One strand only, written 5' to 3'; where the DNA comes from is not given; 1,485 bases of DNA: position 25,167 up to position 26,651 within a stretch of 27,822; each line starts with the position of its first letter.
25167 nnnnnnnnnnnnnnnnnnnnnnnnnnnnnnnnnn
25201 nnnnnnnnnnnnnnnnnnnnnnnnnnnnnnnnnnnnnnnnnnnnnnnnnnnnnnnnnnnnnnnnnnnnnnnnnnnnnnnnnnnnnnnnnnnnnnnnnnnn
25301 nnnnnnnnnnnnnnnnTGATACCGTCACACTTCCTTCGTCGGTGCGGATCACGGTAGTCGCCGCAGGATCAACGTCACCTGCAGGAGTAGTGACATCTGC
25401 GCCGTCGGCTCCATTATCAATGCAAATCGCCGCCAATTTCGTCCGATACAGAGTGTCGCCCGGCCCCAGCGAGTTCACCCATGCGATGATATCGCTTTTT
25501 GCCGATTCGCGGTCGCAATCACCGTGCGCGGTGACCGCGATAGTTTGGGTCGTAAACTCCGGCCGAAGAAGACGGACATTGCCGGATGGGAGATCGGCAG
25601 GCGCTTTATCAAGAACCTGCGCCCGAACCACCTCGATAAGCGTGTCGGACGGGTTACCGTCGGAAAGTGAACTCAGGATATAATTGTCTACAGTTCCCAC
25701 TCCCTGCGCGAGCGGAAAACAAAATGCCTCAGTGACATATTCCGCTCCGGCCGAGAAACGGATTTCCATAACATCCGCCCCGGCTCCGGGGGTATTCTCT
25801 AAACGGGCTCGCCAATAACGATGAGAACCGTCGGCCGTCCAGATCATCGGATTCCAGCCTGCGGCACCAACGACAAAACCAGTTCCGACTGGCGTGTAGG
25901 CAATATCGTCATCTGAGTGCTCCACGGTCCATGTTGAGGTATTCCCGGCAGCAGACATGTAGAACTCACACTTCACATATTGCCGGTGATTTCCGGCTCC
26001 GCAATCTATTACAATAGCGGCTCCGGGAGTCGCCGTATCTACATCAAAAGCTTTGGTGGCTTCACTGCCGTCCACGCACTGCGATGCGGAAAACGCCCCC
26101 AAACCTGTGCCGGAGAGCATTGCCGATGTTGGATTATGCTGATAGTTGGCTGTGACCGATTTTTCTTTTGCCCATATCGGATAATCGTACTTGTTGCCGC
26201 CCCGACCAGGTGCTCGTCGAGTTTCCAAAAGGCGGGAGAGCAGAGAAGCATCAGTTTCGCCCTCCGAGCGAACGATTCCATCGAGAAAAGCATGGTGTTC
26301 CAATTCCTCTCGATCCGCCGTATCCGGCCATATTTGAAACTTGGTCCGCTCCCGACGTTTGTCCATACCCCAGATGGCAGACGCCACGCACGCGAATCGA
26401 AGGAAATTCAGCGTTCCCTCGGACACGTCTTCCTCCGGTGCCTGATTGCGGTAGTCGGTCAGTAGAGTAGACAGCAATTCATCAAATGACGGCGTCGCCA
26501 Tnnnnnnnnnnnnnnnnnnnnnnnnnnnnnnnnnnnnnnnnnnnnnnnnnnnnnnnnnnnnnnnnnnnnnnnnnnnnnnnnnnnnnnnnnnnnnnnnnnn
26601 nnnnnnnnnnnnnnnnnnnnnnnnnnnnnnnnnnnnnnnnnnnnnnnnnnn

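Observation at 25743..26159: Discoidin/F5-8C-like domain inserted inside the baseplate J wedge protein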

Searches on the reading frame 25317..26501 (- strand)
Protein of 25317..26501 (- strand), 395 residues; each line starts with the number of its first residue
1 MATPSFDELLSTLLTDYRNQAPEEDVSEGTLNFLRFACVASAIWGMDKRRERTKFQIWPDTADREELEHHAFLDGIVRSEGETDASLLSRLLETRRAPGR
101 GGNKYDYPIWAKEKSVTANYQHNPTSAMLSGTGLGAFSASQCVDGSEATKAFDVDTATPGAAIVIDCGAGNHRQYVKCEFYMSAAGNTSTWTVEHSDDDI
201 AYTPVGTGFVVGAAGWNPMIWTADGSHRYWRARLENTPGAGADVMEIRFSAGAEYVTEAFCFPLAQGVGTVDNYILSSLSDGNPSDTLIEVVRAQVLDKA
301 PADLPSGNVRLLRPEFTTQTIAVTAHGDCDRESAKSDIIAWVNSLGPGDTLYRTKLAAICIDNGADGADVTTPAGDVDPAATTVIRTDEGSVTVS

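Call 3: search_protein_families(library=pfam, proteins=[window:25317-26501:-], max_evalue=1)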
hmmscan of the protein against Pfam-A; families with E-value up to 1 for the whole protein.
window:25317-26501:- (395 aa): 1 family
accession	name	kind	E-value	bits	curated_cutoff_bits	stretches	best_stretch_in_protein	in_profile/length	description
PF04865.19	Baseplate_J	-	9.8e-14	51.7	21.1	2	80-113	111-144/255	Baseplate J-like protein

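Call 4: search_protein_families(library=phrogs, proteins=[window:25317-26501:-], max_evalue=0.01)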
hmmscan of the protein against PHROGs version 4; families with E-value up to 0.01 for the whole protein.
window:25317-26501:- (395 aa): 3 families
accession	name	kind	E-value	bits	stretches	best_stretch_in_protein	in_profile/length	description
phrog_6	-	tail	3.7e-18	66.5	3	2-80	68-147/548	baseplate wedge subunit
phrog_1608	-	tail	1.7e-17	64.5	2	252-385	39-181/192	tail protein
phrog_2103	-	tail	1.9e-07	31.8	1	2-80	4-82/162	baseplate protein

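Call 5: find_homologous_proteins(query=window:25317-26501:-, max_evalue=0.001)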
Query window:25317-26501:- (395 aa): 69 proteins with E <= 0.001 among 8000 candidates.
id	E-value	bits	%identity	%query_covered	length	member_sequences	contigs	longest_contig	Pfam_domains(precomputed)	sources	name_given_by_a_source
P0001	5.9e-267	903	100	100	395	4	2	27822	PF26078.1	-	-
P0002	2.4e-196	670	73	100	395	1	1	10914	PF26078.1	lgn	-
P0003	2.2e-192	657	73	100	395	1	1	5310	-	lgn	-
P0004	5.7e-130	452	56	100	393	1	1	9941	PF26078.1,PF26079.1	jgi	jgi:uncharacterized phage protein gp47/JayE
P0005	2.7e-104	367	46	100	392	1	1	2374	PF00754.32,PF26078.1,PF22633.4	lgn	-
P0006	5.9e-74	267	47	74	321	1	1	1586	PF26078.1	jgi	jgi:hypothetical protein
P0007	2.8e-55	206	56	27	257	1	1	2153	PF26078.1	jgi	jgi:uncharacterized phage protein gp47/JayE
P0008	6.5e-55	205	45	42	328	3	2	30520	PF26078.1,PF26079.1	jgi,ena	-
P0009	7.4e-54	201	55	27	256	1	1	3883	PF26078.1,PF26079.1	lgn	-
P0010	1.1e-53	201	44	42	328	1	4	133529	PF26078.1,PF26079.1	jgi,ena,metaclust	metaclust:\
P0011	1.4e-53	200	44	42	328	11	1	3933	PF26078.1,PF26079.1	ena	-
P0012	1.9e-53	200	57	27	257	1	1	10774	PF26078.1,PF26079.1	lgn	-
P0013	8.5e-53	198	56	27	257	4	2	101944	PF26078.1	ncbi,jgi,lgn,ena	-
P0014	9.4e-53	198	56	27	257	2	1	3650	PF26078.1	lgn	-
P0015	8.0e-52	195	56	29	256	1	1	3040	PF26078.1,PF26079.1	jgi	jgi:uncharacterized phage protein gp47/JayE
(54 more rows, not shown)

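Call 6: search_solved_structures(query=window:25317-26501:-, max_evalue=10, show_alignments=3)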
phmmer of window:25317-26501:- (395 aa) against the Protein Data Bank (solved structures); distinct sequences matched with E-value up to 10: 1.
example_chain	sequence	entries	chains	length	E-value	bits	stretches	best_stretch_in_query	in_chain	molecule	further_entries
9ki1_H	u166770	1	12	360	0.00046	22.5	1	81-115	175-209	Baseplate protein gp47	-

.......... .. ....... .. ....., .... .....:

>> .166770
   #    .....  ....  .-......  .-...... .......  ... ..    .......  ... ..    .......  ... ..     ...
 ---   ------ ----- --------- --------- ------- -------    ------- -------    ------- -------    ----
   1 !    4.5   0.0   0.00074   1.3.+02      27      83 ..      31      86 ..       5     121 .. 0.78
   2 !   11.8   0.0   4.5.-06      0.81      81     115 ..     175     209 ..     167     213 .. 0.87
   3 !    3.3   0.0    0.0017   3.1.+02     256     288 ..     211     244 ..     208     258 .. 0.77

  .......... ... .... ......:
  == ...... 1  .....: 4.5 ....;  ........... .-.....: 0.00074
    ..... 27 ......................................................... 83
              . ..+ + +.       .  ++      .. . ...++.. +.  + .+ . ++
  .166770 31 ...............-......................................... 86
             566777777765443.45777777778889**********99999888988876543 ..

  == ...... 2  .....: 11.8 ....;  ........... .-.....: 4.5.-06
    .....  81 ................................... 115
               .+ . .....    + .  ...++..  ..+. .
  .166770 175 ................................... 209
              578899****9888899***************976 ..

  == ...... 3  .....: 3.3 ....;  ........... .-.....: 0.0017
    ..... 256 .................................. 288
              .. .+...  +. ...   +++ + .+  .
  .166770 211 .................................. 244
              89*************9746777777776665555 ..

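Call 20: predict_structure(alignment_id=A3)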
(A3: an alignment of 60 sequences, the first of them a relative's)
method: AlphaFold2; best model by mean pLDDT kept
length: 395 residues; sequences in the alignment: 60
mean_pLDDT: 90.5   pTM: 0.76
mean pLDDT of the five models: 90.5, 89.7, 89.5, 88.8, 87.0
residues with pLDDT >= 90: 260; 70-90: 130; 50-70: 5; < 50: 0
segments of 3 or more residues with pLDDT < 50: none
pLDDT, mean of each block of 10 residues (from residue 1): 86 95 92 94 90 80 87 83 84 75 85 91 92 85 83 87 92 93 87 94 94 94 88 90 90 93 89 93 92 93 89 94 97 97 95 97 97 96 94 97
secondary structure, 60 per line:
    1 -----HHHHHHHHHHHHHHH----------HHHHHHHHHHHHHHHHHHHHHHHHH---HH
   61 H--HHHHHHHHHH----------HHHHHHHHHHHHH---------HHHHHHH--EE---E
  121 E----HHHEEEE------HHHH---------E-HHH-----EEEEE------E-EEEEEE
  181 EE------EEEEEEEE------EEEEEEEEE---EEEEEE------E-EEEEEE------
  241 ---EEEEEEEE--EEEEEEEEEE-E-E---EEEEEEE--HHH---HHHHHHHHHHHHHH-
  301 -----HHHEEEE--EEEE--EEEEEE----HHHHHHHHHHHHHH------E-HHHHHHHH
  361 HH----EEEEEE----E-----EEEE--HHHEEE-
elements in order: H6-20 H31-55 H64-73 H84-96 H106-112 E129-132 H139-142 E162-166 E175-182 E189-196 E203-211 E215-220 E229-234 E244-251 E254-263 E271-277 H286-299 E309-312 E315-318 E321-326 H331-344 H353-362 E367-372 E383-386 E392-394

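Call 24: fold_search(model_id=the predicted structure, library=pdb)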
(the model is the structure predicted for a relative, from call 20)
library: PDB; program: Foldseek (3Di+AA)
matches with E <= 10: 1613; with E <= 0.001: 176
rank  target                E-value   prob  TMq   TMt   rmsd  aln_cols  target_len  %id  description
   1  9ki1_H                5.4e-11  1.00  0.33  0.36  14.5       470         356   12  Baseplate structure of Escherichia phage Mu (released 2025-02-12)
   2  9ki1_R                7.7e-11  1.00  0.29  0.33  20.2       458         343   14  Baseplate structure of Escherichia phage Mu (released 2025-02-12)
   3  9ki1_O                3.3e-10  1.00  0.28  0.31  18.9       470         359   13  Baseplate structure of Escherichia phage Mu (released 2025-02-12)
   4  9euf_I                4.7e-09  1.00  0.29  0.33  27.1       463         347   10  Cryo-EM structure of Staphylococcus aureus bacteriophage phi812 baseplate in the pre-contraction state - complete (released 2025-04-09)
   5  9cuy_S                1.1e-08  1.00  0.30  0.25  18.8       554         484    9  Bacteriophage PhiTE extended baseplate (released 2025-04-16)
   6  9ndy_H                1.3e-08  1.00  0.29  0.26  18.2       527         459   10  Composite baseplate asymmetric unit of JohannRWettstein (Bas63) (released 2025-11-19)
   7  7kh1_A5               2.2e-08  1.00  0.23  0.23  25.4       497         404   11  Baseplate Complex for Myoviridae Phage XM1 (released 2021-10-27)
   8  8fqc_F1               1.3e-07  1.00  0.37  0.37  11.2       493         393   10  Structure of baseplate with receptor binding complex of Agrobacterium phage Milano (released 2024-01-31)
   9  9rku_Ao               2.2e-07  1.00  0.29  0.29  15.5       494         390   10  Agrobacterium phage 7-7-1 baseplate (released 2025-12-10)
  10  9b45_j                2.4e-07  1.00  0.28  0.26  22.3       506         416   11  Pseudomonas phage Pa193 baseplate complex and tail fiber (released 2024-10-16)
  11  8kea_b                4.0e-07  1.00  0.28  0.28  14.8       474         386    9  Cyanophage A-1(L) baseplate-initiators (released 2024-04-10)
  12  7nsn_A                6.9e-07  1.00  0.27  0.08  12.4       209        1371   17  Multi-domain GH92 alpha-1,2-mannosidase from Neobacillus novalis: mannoimidazole complex (released 2022-09-21)
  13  9ndy_L                7.3e-07  1.00  0.24  0.21  21.1       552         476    9  Composite baseplate asymmetric unit of JohannRWettstein (Bas63) (released 2025-11-19)
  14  7yfz_A                9.8e-07  1.00  0.35  0.44  12.4       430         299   10  Cyanophage Pam3 baseplate proteins (released 2023-01-18)
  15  9vzk_T                1.2e-06  1.00  0.28  0.24  20.7       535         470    9  Cryo-EM structure of bacteriophage P1 baseplate in C3 (released 2025-10-22)
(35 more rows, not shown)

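Call 33: search_solved_structures(query=A3, max_evalue=10, show_alignments=5)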
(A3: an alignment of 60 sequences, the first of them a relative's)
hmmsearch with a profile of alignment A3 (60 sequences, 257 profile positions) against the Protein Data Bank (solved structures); distinct sequences matched with E-value up to 10: 11.
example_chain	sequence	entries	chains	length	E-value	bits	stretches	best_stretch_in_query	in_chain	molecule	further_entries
9ki1_H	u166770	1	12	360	3.5e-30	108.6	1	40-255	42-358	Baseplate protein gp47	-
8v3w_E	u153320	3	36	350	5.3e-15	58.8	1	82-207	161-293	TRI-2 (CD1371)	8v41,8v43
9g8s_C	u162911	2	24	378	8.4e-12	48.3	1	83-223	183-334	Baseplate J family protein | gp65 - Triplex 1a protein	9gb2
2q1k_A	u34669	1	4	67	0.099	15.3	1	82-122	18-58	AscE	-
9euf_C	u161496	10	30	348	0.1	15.3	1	146-256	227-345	Baseplate component | ORF62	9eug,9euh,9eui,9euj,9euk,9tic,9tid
3ph0_A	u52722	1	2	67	0.13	14.9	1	82-121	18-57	AscE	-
2raq_A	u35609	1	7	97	0.34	13.6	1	149-212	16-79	Conserved protein MTH889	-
7dp0_A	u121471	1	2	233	1.1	11.9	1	75-108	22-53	Nitroreductase family protein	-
7dp1_A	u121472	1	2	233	1.1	11.9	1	75-108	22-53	Nitroreductase family protein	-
7dp2_A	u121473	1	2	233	1.1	11.9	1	75-108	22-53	Nitroreductase family protein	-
1bm4_A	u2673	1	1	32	1.4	11.6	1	72-98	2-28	PROTEIN (MOLONEY MURINE LEUKEMIA VIRUS CAPSID)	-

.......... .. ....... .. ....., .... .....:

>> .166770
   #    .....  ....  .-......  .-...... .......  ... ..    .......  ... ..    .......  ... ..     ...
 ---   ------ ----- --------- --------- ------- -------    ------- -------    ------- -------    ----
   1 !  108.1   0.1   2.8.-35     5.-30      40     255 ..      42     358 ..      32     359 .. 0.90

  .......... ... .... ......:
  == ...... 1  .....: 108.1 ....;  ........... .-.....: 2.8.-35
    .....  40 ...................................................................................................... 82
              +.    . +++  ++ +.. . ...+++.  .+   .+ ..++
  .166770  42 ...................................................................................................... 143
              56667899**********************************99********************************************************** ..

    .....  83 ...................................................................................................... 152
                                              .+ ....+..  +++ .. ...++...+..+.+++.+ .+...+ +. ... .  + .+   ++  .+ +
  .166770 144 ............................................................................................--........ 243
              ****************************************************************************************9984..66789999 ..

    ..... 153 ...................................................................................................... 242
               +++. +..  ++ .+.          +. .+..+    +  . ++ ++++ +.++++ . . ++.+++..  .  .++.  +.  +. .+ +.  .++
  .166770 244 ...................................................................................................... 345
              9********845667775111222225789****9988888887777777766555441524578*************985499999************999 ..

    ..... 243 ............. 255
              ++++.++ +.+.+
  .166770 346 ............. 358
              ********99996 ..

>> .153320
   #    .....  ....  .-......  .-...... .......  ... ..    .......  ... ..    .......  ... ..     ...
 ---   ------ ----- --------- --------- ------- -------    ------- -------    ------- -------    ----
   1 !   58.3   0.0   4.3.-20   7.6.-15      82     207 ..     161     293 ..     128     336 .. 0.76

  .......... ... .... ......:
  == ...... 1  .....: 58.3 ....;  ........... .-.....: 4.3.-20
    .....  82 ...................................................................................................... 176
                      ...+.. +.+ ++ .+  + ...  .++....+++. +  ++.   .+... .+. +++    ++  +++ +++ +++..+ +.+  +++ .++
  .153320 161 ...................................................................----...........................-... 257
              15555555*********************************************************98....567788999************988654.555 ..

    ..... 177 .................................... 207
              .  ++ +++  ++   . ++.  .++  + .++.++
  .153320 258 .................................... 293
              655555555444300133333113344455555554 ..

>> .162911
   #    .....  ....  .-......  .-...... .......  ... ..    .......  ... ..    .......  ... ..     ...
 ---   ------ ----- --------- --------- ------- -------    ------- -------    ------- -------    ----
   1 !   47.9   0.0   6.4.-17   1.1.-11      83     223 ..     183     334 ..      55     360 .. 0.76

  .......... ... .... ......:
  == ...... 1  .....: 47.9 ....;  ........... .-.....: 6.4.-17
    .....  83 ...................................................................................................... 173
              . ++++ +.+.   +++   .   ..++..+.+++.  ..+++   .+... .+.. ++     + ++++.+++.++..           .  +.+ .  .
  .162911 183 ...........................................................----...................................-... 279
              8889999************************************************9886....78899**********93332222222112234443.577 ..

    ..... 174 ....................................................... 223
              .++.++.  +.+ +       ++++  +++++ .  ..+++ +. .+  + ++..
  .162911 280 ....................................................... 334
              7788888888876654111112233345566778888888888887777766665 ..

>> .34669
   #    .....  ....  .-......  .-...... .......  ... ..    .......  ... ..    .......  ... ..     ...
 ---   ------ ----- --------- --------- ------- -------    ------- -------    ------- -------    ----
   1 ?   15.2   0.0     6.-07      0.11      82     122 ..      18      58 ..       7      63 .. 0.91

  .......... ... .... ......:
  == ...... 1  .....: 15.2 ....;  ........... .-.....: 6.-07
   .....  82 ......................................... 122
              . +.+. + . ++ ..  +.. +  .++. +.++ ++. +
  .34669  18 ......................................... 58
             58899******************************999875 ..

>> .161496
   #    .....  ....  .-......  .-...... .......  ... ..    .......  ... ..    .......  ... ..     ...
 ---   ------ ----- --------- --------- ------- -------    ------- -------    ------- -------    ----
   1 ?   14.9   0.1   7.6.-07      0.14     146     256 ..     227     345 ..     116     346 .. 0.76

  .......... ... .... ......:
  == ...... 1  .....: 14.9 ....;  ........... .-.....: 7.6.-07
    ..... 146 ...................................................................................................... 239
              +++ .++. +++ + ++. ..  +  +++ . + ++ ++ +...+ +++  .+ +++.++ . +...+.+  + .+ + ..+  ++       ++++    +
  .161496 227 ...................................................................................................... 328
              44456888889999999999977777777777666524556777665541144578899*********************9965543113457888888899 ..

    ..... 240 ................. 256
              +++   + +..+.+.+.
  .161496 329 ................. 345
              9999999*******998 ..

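Call 34: find_encoding_contigs(protein=P0002, flank=10000, max_places=3)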
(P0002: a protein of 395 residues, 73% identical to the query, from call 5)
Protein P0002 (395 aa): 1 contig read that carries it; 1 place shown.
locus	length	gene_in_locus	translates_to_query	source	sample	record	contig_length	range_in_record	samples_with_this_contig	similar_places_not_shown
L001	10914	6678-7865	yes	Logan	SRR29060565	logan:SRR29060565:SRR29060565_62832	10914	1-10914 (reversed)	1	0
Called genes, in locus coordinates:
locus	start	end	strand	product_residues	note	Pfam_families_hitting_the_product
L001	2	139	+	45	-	?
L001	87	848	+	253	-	-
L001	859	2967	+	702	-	PF02914:DDE_2, PF09299:Mu-transpos_C (faint)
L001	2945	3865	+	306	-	PF13401:AAA_22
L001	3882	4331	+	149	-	-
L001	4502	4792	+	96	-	-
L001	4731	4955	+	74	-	-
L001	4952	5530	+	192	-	-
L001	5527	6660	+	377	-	PF06074:Portal_Mu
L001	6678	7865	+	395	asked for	PF26078:Baseplate_J_M (faint)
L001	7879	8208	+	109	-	PF12728:HTH_17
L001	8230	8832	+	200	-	PF08765:Mor (weak)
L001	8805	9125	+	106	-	-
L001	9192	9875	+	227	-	-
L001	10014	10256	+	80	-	-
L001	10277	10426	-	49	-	-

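Call 35: find_encoding_contigs(protein=P0004, flank=10000, max_places=3)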
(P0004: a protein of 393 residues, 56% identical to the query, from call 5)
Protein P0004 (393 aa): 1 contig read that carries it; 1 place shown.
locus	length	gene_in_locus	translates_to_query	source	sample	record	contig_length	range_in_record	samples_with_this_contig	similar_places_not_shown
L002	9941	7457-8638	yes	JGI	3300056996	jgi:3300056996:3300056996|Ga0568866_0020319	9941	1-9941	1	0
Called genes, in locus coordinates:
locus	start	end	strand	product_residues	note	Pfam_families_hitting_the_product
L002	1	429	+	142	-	?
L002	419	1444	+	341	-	PF21683:GpP-like_1st, PF22255:Gp44-like_2nd (weak)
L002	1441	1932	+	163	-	PF06890:Phage_Mu_Gp45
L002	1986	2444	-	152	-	-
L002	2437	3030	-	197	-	-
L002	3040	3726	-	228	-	-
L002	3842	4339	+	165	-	-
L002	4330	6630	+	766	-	-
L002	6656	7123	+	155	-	-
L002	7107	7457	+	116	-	-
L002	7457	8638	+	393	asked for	PF26079:Baseplate_J_C (faint), PF26078:Baseplate_J_M (weak)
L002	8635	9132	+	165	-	PF10076:Phage_Mu_Gp48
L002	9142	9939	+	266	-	?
